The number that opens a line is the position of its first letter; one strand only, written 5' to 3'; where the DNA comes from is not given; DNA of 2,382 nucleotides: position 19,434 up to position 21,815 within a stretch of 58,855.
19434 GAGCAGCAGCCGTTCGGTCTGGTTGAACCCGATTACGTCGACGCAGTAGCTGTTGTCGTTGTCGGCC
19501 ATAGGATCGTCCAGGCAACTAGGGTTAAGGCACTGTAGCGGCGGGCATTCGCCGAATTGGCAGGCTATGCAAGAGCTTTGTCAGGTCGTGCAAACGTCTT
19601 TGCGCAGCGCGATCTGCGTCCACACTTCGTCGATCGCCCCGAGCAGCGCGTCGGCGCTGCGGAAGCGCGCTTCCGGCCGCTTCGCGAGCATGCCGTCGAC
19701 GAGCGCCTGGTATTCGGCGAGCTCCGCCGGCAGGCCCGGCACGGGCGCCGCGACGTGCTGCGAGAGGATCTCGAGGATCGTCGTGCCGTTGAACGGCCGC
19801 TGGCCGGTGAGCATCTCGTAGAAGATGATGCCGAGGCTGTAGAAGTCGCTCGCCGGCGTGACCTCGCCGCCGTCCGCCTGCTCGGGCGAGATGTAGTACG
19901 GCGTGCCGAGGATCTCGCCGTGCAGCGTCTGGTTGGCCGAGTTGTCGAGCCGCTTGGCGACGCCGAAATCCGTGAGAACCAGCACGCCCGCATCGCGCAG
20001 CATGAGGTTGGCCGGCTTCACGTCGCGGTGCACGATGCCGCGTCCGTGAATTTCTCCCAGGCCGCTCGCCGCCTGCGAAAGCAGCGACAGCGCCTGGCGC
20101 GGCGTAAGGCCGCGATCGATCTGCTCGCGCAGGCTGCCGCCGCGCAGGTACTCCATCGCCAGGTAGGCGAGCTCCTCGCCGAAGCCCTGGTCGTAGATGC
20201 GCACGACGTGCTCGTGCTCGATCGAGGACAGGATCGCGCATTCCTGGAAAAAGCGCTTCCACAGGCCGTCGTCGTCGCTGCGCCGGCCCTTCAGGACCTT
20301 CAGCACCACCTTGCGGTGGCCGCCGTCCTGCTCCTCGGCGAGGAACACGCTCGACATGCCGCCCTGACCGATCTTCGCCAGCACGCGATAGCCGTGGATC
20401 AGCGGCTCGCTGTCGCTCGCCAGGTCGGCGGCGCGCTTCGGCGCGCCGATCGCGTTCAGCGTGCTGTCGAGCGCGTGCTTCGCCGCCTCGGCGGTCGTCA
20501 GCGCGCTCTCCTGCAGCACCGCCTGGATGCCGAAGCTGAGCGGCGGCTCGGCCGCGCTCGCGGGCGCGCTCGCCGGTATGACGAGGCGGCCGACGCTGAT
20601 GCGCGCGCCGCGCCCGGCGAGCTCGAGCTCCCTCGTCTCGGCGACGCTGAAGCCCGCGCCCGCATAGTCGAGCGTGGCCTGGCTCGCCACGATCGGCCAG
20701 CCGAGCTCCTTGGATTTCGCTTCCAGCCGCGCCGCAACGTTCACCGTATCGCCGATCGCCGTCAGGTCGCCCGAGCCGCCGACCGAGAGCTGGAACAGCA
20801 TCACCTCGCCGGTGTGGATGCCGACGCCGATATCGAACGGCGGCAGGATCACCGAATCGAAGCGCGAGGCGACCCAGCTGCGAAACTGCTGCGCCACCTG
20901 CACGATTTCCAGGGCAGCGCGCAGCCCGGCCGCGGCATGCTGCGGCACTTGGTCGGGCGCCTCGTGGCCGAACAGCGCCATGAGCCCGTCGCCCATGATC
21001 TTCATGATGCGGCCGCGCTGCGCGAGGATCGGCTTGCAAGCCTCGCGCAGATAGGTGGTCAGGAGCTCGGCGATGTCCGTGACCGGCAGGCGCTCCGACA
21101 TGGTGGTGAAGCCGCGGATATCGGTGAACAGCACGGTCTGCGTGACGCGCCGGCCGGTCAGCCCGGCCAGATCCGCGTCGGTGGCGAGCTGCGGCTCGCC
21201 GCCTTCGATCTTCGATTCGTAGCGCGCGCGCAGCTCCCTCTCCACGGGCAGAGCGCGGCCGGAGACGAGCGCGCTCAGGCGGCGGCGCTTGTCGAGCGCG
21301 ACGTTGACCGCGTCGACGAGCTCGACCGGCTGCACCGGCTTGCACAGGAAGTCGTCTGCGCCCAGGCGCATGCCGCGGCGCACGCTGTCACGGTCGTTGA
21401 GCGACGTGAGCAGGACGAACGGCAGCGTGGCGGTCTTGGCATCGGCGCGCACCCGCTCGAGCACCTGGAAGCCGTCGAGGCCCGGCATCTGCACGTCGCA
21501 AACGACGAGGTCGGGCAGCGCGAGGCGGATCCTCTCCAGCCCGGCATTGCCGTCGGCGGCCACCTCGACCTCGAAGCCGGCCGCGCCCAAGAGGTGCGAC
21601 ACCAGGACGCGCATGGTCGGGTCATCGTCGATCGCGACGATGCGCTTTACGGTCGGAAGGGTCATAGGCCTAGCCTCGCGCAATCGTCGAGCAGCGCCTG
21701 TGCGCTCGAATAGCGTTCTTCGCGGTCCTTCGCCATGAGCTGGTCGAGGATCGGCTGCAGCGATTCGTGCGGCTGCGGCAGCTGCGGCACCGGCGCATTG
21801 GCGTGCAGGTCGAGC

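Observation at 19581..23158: Tandem active cyclase-kinase and dead pseudo-cyclase-kinase paralogs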

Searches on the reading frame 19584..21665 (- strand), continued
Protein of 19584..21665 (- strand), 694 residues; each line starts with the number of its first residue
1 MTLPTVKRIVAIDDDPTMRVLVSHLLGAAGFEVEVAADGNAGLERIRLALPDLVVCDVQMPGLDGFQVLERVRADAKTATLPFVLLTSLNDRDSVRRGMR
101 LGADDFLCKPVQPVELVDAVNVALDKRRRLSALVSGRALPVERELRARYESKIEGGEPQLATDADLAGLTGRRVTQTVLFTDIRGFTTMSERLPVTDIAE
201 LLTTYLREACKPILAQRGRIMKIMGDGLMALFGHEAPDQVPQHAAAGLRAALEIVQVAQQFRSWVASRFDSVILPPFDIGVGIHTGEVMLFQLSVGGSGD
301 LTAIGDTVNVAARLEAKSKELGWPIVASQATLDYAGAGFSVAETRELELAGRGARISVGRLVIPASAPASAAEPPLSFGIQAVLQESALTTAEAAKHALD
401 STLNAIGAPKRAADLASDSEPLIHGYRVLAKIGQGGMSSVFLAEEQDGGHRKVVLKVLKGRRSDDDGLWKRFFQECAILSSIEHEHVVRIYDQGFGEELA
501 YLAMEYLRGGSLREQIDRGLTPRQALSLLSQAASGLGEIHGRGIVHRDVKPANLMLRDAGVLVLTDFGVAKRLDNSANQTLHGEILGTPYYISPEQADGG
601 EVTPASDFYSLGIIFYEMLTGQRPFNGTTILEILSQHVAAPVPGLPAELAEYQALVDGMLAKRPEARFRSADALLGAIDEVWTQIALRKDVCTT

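Call 82: search_protein_families(library=ncbifam, proteins=[window:19584-21665:-], max_evalue=0.001)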
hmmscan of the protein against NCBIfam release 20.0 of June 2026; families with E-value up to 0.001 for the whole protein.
window:19584-21665:- (694 aa): 111 families (the best 25 are shown)
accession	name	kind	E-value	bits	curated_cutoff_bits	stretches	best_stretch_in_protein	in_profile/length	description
NF033483.0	PknB_PASTA_kin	equivalog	1.6e-73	248.7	450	1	426-682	9-269/563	Stk1 family PASTA domain-containing Ser/Thr kinase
TIGR03903.1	TOMM_kin_cyc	equivalog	1.8e-47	161.9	705.75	2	451-677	4-243/1267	TOMM system kinase/cyclase fusion protein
NF052427.1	StpK7MSMEG_1200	equivalog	1.2e-45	156.1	900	1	426-679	9-266/601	serine/threonine protein kinase StpK7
NF047741.1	antiphage_MADS6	equivalog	3.1e-43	148.2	460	2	511-683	284-462/612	methylation-associated defense system protein kinase MAD6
NF009651.0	PRK13184.1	equivalog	8.2e-31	106.8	839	1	424-679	2-288/932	serine/threonine-protein kinase PknD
NF053615.1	SerThrKinAfsKStmc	equivalog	1.5e-27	96.7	1300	1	423-671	12-258/809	protein serine/threonine kinase AfsK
NF038150.1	lanthi_synth_IV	equivalog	9.7e-25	87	650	1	420-678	185-453/851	class IV lanthionine synthetase LanL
NF033442.0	BREX_PglW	equivalog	1.7e-23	82.4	990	2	416-571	504-661/1391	BREX system serine/threonine kinase PglW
NF007135.0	PRK09581.1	equivalog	3.1e-23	82.3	474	1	8-120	4-116/457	PleD family two-component system response regulator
NF045944.1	ResRegRpaBCyano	equivalog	3.5e-23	82.2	330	1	12-128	3-116/229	response regulator transcription factor RpaB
NF040689.1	MtrAB_MtrA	equivalog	2.4e-21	76.1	300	1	9-127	1-116/219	MtrAB system response regulator MtrA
TIGR02154.1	PhoB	equivalog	8.9e-20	71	296.2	1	7-127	3-123/226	phosphate regulon transcriptional regulator PhoB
NF041733.1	resp_reg_CseB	equivalog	1.4e-19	70.4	350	1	8-128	2-119/228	two-component system response regulator CseB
NF006900.1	PRK09390.1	equivalog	4.2e-19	68.9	255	1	8-129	6-125/203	response regulator FixJ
NF007005.1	PRK09468.1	equivalog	7.9e-19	68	331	1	7-128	4-123/237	osmolarity response regulator transcription factor OmpR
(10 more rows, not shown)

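Call 83: search_protein_families(library=padloc, proteins=[window:19584-21665:-], max_evalue=0.001)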
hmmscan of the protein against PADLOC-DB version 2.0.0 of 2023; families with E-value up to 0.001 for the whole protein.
window:19584-21665:- (694 aa): 43 families (the best 25 are shown)
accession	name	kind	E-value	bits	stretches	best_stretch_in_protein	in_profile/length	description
PDLC04042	PD-T4-6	-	5.6e-73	244.1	1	422-684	7-275/292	-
PDLC04054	PD-T4-6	-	2.2e-70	235.8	1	422-683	8-275/347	-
PDLC04053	PD-T4-6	-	3.7e-69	231.6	1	423-685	8-275/311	-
PDLC04061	PD-T4-6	-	1.6e-68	230.4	1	426-683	18-285/510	-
PDLC04047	PD-T4-6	-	2.9e-68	228.3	1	422-674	8-265/327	-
PDLC04043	PD-T4-6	-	1.4e-64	216.8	1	424-681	15-277/452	-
PDLC04060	PD-T4-6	-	7.6e-64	214.4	1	423-683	7-271/486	-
PDLC04138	mad6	-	1.7e-63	213.6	1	417-683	44-315/659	mads_6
PDLC04057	PD-T4-6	-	2e-63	212.9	1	426-683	10-272/443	-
PDLC04039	PD-T4-6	-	2.4e-59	199.6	1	422-681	12-275/458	-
PDLC04048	PD-T4-6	-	2.5e-57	192.8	1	425-650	11-237/354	-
PDLC04052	PD-T4-6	-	2.4e-54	183.4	1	426-672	11-267/496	-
PDLC04050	PD-T4-6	-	5.7e-50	168.6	1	425-689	64-334/480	-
PDLC01088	C3a189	-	5.8e-49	165.4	1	432-677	5-257/840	kinase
PDLC04041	PD-T4-6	-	1.1e-48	164.5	1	423-679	27-291/443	-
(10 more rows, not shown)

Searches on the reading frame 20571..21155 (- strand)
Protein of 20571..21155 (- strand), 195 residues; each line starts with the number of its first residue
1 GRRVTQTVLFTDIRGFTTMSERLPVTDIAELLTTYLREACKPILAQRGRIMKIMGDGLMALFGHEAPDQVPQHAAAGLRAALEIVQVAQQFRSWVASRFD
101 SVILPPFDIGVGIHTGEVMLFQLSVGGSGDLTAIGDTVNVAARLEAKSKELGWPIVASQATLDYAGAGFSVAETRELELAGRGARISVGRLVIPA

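Call 69: search_solved_structures(query=window:20571-21155:-, max_evalue=0.001, show_alignments=1)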
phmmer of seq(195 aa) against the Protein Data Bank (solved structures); distinct sequences matched with E-value up to 0.001: 36.
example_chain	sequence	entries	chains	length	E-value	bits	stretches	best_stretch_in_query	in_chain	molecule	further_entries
1wc0_A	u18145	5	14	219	7.7e-18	68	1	7-148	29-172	ADENYLATE CYCLASE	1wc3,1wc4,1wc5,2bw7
1wc1_A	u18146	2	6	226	8.4e-18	67.9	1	7-148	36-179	ADENYLATE CYCLASE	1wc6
3r5g_A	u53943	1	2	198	5.6e-17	65.2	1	3-154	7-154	CyaB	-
5x4t_A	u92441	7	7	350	3.1e-16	62.8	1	4-187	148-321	Photoactivated adenylyl cyclase | Family 3 adenylate cyclase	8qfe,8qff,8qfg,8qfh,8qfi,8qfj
9f1z_A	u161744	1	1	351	3.1e-16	62.8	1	4-187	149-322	Family 3 adenylate cyclase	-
5x4u_A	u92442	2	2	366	3.5e-16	62.6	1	4-187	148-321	Photoactivated adenylyl cyclase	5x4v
4yus_A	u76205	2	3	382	3.9e-16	62.5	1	4-187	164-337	Family 3 adenylate cyclase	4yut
9f1w_A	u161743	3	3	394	4.2e-16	62.4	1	4-187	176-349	Family 3 adenylate cyclase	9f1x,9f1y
5mbg_A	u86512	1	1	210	7.5e-16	61.5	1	4-156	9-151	Beta subunit of photoactivated adenylyl cyclase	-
2w01_A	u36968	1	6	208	1.2e-15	60.8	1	3-177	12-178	ADENYLATE CYCLASE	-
6fht_A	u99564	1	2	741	2.3e-15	59.9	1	4-177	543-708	Bacteriophytochrome,Adenylate cyclase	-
5mbk_A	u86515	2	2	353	2.9e-15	59.6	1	4-156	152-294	Beta subunit of photoactivated adenylyl cyclase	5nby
5m27_A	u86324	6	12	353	2.9e-15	59.6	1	4-156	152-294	Beta subunit of photoactivated adenylyl cyclase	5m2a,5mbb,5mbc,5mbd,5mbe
5mbj_A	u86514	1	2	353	2.9e-15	59.6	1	4-156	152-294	Beta subunit of photoactivated adenylyl cyclase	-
5mbh_A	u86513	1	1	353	3.8e-15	59.2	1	4-156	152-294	Beta subunit of photoactivated adenylyl cyclase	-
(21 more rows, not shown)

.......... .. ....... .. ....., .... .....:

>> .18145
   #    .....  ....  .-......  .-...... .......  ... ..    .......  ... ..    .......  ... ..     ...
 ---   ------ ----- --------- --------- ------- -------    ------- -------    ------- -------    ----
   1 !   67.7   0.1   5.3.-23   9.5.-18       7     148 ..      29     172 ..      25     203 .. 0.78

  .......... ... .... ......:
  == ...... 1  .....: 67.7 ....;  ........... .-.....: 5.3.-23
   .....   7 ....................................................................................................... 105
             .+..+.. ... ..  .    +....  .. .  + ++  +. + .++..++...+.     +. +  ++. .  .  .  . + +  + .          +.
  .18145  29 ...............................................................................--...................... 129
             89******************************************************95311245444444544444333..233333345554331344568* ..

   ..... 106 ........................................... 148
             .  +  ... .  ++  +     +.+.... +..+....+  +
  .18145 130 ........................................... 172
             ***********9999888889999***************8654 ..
